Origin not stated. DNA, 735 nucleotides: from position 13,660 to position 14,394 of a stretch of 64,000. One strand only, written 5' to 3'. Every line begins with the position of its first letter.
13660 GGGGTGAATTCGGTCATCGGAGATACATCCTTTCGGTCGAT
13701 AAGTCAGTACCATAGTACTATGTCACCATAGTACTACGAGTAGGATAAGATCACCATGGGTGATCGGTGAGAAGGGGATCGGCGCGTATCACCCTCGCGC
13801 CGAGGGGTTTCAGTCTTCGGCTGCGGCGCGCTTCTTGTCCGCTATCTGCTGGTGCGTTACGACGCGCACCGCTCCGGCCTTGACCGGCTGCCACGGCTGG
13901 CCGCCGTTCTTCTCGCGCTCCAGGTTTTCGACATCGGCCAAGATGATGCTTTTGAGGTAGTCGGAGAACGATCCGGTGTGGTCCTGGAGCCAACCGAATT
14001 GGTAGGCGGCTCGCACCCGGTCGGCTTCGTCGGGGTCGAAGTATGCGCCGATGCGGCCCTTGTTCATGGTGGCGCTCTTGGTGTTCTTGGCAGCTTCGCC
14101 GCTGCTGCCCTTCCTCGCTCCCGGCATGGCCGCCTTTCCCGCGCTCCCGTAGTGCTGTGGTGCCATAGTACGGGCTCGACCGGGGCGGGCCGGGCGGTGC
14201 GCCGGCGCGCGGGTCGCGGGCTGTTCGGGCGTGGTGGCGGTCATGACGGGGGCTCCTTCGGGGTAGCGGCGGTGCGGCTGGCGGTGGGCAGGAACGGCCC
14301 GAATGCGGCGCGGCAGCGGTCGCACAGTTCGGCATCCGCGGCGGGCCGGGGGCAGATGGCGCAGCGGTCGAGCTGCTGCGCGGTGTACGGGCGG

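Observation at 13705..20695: A 12-bp perfect palindrome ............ recurs in tandem pairs upstream of at least five same-strand operons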

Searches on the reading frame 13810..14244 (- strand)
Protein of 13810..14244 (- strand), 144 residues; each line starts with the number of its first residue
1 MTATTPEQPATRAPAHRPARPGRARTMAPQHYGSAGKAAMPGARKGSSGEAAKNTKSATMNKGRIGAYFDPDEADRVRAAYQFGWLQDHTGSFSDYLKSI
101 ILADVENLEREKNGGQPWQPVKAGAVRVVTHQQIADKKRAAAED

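Call 27: search_dna_similar(query=window:13810-14244:-, collection=plasmids, mode=protein, max_rows=40, max_evalue=0.001)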
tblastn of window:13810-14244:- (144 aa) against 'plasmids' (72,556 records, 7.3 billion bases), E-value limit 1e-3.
Records with a match: 34; places in all: 35; records where one place covers at least 80% of the query: 1.
Best place of each record, by identity: <60% 34.
By first word of the organism name: Arthrobacter 10; Rhodococcus 8; Pseudarthrobacter 5; Paenarthrobacter 4; Nocardia 2; Gordonia 1; Kocuria 1; Microbacterium 1; Curtobacterium 1; Paraoerskovia 1.
By predicted mobility (MOB-suite, as given by PLSDB): conjugative 14; mobilizable 11; non-mobilizable 9.
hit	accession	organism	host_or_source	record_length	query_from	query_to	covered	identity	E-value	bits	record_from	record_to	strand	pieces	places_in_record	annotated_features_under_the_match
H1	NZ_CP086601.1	Nocardia farcinica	Homo sapiens,whole organism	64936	26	141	81%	56.9%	6e-36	137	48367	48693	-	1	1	hypothetical protein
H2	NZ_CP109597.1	Nocardia sp. NBC_01503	-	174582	41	143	72%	50.9%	2e-23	101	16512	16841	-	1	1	hypothetical protein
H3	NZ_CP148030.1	Gordonia hongkongensis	cell culture,Styx glacier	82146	64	139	53%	44.7%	6e-16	80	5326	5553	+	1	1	none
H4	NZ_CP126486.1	Kocuria rosea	mixed culture,an irradiated device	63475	35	121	60%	31.5%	2e-5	50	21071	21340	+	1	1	hypothetical protein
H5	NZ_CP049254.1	Microbacterium amylolyticum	cell culture,soil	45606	41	126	60%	30.7%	4e-7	55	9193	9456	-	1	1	hypothetical protein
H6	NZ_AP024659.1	Arthrobacter sp. NicSoilB11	-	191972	68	127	42%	43.3%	3e-7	55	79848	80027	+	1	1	hypothetical protein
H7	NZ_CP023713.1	Rhodococcus ruber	cell culture,dyed contaminated landsoil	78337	55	127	51%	35.6%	3e-4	46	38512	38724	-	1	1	hypothetical protein (x2)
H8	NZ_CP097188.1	Rhodococcus sp. GA1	cell culture,soil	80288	55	127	51%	35.6%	3e-4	46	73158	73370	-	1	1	hypothetical protein (x2)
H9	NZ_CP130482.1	Rhodococcus aetherivorans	Bacteria, whole organism,Rough variant ...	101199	52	140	62%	29.2%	2e-4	47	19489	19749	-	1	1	hypothetical protein (x2)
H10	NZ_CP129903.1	Rhodococcus ruber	soil,bacterial genome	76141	55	127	51%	34.2%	1e-4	47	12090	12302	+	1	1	hypothetical protein (x2)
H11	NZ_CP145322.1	Rhodococcus ruber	-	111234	55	127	51%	34.2%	2e-4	47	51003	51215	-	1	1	hypothetical protein (x2)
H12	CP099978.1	Pseudarthrobacter sp. Fe7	bacteria,soil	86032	68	127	42%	41.7%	2e-7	56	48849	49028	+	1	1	hypothetical protein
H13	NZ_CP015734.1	Arthrobacter sp. U41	Purified bacterial strains from deep ...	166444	59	127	48%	36.1%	1e-4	48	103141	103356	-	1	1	hypothetical protein | DNA-binding protein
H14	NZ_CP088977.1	Rhodococcus pyridinivorans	pure culture,soil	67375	55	127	51%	32.9%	3e-4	47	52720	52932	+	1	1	hypothetical protein (x2)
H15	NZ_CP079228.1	Rhodococcus sp. LW-XY12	pure culture,activated sludge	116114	55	127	51%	32.9%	5e-4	46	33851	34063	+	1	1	hypothetical protein (x2)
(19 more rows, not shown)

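Call 28: get_annotated_region(hit=H1, flank=20000)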
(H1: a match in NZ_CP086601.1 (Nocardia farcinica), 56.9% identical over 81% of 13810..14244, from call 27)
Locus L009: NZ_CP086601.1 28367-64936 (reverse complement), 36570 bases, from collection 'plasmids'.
description: Nocardia farcinica strain SZ 1509 plasmid unnamed2, complete sequence
organism: Nocardia farcinica (NCBI taxid 37329)
taxonomy: Bacteria; Actinomycetota; Actinomycetes; Mycobacteriales; Nocardiaceae; Nocardia; Nocardia farcinica
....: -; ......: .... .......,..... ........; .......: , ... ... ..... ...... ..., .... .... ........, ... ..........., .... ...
typing (MOB-suite, as given by PLSDB): non-mobilizable
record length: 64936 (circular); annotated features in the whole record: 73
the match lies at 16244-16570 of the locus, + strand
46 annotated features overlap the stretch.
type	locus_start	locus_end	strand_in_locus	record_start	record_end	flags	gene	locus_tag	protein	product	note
CDS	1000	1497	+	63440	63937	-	-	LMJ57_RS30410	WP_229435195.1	GNAT family N-acetyltransferase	-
CDS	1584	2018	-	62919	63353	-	-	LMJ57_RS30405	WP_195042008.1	hypothetical protein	-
CDS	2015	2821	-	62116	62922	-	-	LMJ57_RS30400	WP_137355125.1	ParA family protein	-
CDS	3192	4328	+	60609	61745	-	-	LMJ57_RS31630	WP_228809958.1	hypothetical protein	-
CDS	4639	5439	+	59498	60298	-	-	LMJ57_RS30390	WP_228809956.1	hypothetical protein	-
CDS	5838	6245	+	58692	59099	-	-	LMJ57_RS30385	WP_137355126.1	hypothetical protein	-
CDS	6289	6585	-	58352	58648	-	-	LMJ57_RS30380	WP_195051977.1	hypothetical protein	-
CDS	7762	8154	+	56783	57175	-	-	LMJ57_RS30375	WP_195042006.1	Lsr2 family protein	-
CDS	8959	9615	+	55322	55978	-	-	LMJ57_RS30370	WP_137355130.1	hypothetical protein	-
CDS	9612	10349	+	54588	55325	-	-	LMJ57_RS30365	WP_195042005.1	hypothetical protein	-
CDS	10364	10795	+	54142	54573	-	-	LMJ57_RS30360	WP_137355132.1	hypothetical protein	-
CDS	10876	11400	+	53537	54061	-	-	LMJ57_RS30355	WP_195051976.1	hypothetical protein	-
CDS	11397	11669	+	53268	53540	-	-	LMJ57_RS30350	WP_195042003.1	hypothetical protein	-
CDS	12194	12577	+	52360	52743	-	-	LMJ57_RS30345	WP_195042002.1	DUF6573 family protein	-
CDS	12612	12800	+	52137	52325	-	-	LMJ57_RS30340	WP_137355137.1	hypothetical protein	-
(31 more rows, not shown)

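Call 32: get_annotated_region(hit=H2, flank=20000)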
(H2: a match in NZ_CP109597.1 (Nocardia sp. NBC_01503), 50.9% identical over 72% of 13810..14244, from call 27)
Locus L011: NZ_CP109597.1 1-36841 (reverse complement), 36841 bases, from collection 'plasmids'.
description: Nocardia sp. NBC_01503 plasmid unnamed1, complete sequence
organism: Nocardia sp. NBC_01503 (NCBI taxid 2975997)
taxonomy: Bacteria; Actinomycetota; Actinomycetes; Mycobacteriales; Nocardiaceae; Nocardia; Nocardia sp. NBC 01503
host: -; source: -; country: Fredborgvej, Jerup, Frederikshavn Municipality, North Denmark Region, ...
typing (MOB-suite, as given by PLSDB): non-mobilizable
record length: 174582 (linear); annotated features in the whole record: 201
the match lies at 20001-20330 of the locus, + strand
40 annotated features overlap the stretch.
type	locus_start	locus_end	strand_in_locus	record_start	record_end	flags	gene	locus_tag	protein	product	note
CDS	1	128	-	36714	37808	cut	-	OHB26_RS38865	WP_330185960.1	hypothetical protein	-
CDS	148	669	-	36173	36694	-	-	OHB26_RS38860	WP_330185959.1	hypothetical protein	-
CDS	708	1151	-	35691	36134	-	-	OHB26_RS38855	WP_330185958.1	hypothetical protein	-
CDS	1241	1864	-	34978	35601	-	-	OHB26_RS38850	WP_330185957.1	hypothetical protein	-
CDS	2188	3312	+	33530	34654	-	-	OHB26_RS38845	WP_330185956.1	hypothetical protein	-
CDS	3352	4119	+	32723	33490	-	-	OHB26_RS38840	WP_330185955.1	hypothetical protein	-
CDS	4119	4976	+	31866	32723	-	-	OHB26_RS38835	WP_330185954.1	hypothetical protein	-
CDS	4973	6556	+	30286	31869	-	-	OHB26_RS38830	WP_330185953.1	cutinase family protein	-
CDS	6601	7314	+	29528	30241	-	-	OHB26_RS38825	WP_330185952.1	hypothetical protein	-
CDS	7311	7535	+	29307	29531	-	-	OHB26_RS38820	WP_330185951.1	hypothetical protein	-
CDS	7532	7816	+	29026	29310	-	-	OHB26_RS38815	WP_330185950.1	hypothetical protein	-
CDS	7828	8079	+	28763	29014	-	-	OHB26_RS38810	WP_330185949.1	hypothetical protein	-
CDS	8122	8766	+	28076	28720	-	-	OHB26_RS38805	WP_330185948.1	hypothetical protein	-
CDS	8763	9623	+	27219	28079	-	-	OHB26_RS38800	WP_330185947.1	hypothetical protein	-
CDS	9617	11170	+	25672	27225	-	-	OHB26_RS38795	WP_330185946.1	hypothetical protein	-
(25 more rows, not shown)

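Call 34: get_annotated_region(hit=H3, flank=12000)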
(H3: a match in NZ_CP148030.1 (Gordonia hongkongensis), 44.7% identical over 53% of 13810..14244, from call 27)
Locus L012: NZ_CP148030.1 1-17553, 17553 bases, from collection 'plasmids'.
description: Gordonia hongkongensis strain GlSt389 plasmid p3, complete sequence
organism: Gordonia hongkongensis (NCBI taxid 1701090)
taxonomy: Bacteria; Actinomycetota; Actinomycetes; Mycobacteriales; Gordoniaceae; Gordonia; Gordonia hongkongensis
host: -; source: cell culture,Styx glacier; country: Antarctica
typing (MOB-suite, as given by PLSDB): non-mobilizable
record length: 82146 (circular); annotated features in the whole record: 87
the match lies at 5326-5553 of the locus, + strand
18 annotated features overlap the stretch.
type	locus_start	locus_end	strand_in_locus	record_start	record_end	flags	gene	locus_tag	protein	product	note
CDS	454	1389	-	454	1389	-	-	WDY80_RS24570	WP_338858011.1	nucleoside hydrolase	-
CDS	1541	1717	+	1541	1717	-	-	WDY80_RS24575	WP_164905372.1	hypothetical protein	-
CDS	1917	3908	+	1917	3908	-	-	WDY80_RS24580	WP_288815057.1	hypothetical protein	-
CDS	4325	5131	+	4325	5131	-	-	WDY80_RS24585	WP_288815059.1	ParA family protein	-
CDS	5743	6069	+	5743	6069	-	-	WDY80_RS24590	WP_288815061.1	hypothetical protein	-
CDS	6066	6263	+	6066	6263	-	-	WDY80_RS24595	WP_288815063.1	hypothetical protein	-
CDS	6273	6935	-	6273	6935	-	-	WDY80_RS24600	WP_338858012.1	hypothetical protein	-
CDS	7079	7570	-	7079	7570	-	-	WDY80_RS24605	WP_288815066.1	hypothetical protein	-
CDS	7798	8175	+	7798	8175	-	-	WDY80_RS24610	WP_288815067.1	hypothetical protein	-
CDS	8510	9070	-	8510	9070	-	-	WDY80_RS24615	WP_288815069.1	hypothetical protein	-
CDS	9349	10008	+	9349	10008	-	-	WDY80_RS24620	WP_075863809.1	hypothetical protein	-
CDS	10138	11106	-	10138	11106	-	-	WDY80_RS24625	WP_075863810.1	endonuclease/exonuclease/phosphatase family protein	-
CDS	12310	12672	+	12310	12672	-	-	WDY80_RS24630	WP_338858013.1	M23 family metallopeptidase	GO:0006508 - proteolysis [Evidence IEA]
CDS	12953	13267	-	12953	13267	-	-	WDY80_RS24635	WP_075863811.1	DUF4229 domain-containing protein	-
CDS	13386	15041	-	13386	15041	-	-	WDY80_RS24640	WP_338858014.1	cytochrome c biogenesis protein ResB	GO:0017004 - cytochrome complex assembly [Evidence IEA]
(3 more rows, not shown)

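Call 35: get_annotated_region(hit=H7, flank=12000)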
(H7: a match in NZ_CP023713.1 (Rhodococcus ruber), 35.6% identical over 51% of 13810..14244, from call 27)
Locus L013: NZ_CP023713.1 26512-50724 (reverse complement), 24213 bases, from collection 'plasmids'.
description: Rhodococcus ruber strain YC-YT1 plasmid unnamed2, complete sequence
organism: Rhodococcus ruber (NCBI taxid 1830)
taxonomy: Bacteria; Actinomycetota; Actinomycetes; Mycobacteriales; Nocardiaceae; Rhodococcus; Rhodococcus ruber
host: -; source: cell culture,dyed contaminated landsoil; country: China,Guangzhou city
typing (MOB-suite, as given by PLSDB): mobilizable; replicon rep_cluster_1732; relaxase MOBF
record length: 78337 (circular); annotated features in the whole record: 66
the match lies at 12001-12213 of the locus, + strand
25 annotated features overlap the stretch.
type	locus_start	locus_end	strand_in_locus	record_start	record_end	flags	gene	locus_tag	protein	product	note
CDS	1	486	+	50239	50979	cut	-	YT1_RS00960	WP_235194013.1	helix-turn-helix transcriptional regulator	-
CDS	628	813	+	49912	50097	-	-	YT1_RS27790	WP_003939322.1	toxin-antitoxin system HicB family antitoxin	-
CDS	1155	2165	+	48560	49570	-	-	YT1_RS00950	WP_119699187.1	replication protein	-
CDS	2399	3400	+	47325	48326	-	-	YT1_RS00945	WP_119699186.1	IS481 family transposase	-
CDS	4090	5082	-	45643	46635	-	-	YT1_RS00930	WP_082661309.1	helix-turn-helix domain-containing protein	GO:0006355 - regulation of DNA-templated transcription [Evidence IEA]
CDS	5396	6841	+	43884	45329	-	-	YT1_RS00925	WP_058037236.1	aldehyde dehydrogenase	-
CDS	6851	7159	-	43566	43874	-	-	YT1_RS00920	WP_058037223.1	transposase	GO:0006313 - DNA transposition [Evidence IEA]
CDS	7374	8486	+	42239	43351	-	-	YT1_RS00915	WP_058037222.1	NDMA-dependent alcohol dehydrogenase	-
CDS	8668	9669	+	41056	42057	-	-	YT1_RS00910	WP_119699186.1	IS481 family transposase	-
CDS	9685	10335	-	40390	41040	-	-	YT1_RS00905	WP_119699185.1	amidase domain-containing protein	-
CDS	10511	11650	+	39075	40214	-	-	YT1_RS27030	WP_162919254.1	hypothetical protein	-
CDS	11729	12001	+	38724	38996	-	-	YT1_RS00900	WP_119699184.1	hypothetical protein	-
CDS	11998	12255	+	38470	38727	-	-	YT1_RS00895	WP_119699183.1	hypothetical protein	-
CDS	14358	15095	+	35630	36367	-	-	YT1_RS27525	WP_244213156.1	transposase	-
CDS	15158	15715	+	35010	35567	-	-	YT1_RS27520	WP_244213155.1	cold shock domain-containing protein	-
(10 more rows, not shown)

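Call 39: search_solved_structures(query=window:13810-14244:-, max_evalue=10, show_alignments=3)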
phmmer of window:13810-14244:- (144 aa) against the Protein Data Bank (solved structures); distinct sequences matched with E-value up to 10: 1.
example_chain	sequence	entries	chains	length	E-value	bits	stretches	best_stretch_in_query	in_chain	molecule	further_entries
3no7_A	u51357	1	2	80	0.017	18.9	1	72-127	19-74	Putative plasmid related protein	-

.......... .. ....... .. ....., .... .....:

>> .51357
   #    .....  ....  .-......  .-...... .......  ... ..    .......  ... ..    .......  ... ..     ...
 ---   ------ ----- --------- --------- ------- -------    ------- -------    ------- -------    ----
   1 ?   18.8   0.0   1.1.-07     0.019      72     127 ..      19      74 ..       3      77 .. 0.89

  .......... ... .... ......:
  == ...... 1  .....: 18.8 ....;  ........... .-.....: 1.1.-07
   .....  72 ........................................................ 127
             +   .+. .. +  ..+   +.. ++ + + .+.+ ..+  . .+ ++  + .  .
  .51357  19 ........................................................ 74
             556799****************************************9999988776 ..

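Call 40: find_homologous_proteins(query=window:13810-14244:-, max_evalue=0.001)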
Query window:13810-14244:- (144 aa): 7 proteins with E <= 0.001 among 55 candidates.
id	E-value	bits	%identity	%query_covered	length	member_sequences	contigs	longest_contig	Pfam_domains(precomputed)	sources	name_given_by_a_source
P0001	1.5e-71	257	100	82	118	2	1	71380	PF18064.9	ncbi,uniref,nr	ncbi:hypothetical protein CRH09_39690 (plasmid) [Nocardia terpenica]|uniref:Uncharacterized protein 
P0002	4.6e-45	171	66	83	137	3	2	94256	PF18064.9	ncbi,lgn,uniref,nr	ncbi:Uncharacterised protein [Nocardia africana]|uniref:Uncharacterized protein n=2 Tax=Nocardia Tax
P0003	5.2e-37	145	56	97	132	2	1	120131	PF18064.9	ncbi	ncbi:ParB family protein [Nocardia rhamnosiphila]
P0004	7.1e-36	142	55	91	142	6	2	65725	PF18064.9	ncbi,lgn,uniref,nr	ncbi:ParB family protein [Nocardia farcinica]|uniref:Centromere-binding protein ParB C-terminal doma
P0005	1.4e-28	118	67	58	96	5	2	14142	PF18064.9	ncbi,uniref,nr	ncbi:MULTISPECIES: ParB family protein [Nocardia]|uniref:ParB family protein n=1 Tax=Nocardia TaxID=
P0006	9.1e-27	112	66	58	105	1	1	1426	PF18064.9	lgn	-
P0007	4.7e-19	87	46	56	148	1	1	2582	PF18064.9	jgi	-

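Call 43: find_encoding_contigs(protein=P0003, flank=10000, max_places=3)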
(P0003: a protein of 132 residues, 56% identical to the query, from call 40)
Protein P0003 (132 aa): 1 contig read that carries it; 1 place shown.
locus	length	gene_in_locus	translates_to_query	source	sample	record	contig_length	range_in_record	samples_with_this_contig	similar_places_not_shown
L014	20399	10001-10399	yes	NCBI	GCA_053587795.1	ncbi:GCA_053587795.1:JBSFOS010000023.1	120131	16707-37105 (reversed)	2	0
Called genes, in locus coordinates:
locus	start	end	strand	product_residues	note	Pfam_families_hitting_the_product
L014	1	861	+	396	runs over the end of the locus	PF00239:Resolvase, PF13551:HTH_29 (faint), PF02796:HTH_7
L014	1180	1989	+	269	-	PF13599:Pentapeptide_4 (faint), PF13576:Pentapeptide_3 (faint), PF00805:Pentapeptide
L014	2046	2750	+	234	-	-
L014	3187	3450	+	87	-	-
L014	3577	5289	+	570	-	PF02195:ParB_N (weak)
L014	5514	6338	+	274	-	PF06067:DUF932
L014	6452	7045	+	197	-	-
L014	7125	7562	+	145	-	PF26991:DUF8317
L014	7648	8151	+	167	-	-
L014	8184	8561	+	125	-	-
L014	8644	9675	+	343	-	PF12083:DUF3560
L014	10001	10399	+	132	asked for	PF18064:CB_ParB_C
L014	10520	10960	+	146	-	-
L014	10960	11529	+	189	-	PF18847:LPD29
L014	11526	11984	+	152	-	-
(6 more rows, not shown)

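Call 44: find_encoding_contigs(protein=P0005, flank=10000, max_places=4)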
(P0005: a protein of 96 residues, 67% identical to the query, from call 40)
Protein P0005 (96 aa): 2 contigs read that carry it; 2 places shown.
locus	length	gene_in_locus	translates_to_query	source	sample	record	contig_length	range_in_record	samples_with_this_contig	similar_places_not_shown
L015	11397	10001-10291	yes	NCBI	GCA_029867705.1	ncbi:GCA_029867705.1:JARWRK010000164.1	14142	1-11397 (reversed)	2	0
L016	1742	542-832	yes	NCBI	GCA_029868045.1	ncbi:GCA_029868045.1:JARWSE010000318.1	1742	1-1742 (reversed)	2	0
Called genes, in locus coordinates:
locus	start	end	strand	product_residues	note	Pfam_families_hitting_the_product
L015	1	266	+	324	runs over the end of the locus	-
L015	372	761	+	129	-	PF11774:Lsr2, PF23359:Lsr2_DNA-bd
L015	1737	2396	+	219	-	-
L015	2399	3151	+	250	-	-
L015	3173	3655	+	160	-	-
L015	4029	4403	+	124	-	PF00436:SSB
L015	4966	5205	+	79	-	-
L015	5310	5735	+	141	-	PF26991:DUF8317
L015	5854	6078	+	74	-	-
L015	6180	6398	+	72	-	-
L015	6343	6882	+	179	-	-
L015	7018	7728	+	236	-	PF08401:ArdcN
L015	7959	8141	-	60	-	PF19474:DUF6011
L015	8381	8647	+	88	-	-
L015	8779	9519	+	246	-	PF10979:DUF2786, PF23771:DUF7168 (weak)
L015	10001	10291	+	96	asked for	PF18064:CB_ParB_C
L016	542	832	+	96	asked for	PF18064:CB_ParB_C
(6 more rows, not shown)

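Call 53: predict_structure(alignment_id=A2)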
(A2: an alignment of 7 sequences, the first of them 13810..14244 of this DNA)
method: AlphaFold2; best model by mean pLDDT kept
length: 144 residues; sequences in the alignment: 7
mean_pLDDT: 63.2   pTM: 0.35
mean pLDDT of the five models: 63.2, 53.6, 53.4, 53.0, 52.9
residues with pLDDT >= 90: 3; 70-90: 49; 50-70: 55; < 50: 37
segments of 3 or more residues with pLDDT < 50: 1-3, 31-36, 38-63
pLDDT, mean of each block of 10 residues (from residue 1): 54 61 57 45 39 45 55 78 75 77 88 86 61 64 60
secondary structure, 60 per line:
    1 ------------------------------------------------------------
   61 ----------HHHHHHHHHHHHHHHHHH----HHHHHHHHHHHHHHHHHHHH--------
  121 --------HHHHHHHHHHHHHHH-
elements in order: H71-88 H93-112 H129-143

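Call 57: fold_search(model_id=the predicted structure, library=pdb)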
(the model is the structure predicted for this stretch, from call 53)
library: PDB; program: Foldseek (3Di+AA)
matches with E <= 10: 3; with E <= 0.001: 0
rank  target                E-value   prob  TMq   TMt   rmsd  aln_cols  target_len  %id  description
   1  3no7_B                1.1e+00  0.63  0.27  0.54   3.8        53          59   26  Crystal structure of the centromere-binding protein ParB from plasmid pCXC100 (released 2010-12-22)
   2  3no7_A                1.6e+00  0.57  0.28  0.56   3.3        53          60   26  Crystal structure of the centromere-binding protein ParB from plasmid pCXC100 (released 2010-12-22)
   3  9e8o_A                8.8e+00  0.05  0.17  0.07  19.1        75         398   13  Nub1/Fat10-processing human 26S proteasome bound to Txnl1 with Rpt2 at top of spiral staircase and partially unfolded  (released 2024-12-04)

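Call 61: get_annotated_region(hit=H5, flank=4000)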
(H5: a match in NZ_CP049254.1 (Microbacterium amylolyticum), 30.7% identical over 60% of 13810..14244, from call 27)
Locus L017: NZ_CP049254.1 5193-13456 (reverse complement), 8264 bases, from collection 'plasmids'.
description: Microbacterium amylolyticum strain DSM 24221 plasmid unnamed1, complete sequence
organism: Microbacterium amylolyticum (NCBI taxid 936337)
taxonomy: Bacteria; Actinomycetota; Actinomycetes; Micrococcales; Microbacteriaceae; Microbacterium; Microbacterium amylolyticum
host: -; source: cell culture,soil; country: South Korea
typing (MOB-suite, as given by PLSDB): non-mobilizable
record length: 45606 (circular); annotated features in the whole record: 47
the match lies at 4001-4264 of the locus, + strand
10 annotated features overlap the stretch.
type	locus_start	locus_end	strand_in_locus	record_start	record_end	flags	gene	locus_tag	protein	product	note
CDS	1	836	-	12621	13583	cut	-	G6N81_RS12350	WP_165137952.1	hypothetical protein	-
CDS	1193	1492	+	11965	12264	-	-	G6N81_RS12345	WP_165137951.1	hypothetical protein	-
CDS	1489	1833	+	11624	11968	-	-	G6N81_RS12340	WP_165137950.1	ribbon-helix-helix protein, CopG family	GO:0006355 - regulation of DNA-templated transcription [Evidence IEA]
CDS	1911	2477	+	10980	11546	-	-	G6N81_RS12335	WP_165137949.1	hypothetical protein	-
CDS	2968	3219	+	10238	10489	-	-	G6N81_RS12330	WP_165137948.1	glutaredoxin family protein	-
CDS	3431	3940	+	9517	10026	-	-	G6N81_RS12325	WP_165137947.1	single-stranded DNA-binding protein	-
CDS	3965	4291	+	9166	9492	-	-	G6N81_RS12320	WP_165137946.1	hypothetical protein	-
CDS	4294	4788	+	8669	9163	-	-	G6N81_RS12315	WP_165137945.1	hypothetical protein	-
CDS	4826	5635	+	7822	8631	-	-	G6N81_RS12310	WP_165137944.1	DNA/RNA non-specific endonuclease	-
CDS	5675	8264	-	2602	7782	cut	-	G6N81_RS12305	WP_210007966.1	SNF2-related protein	-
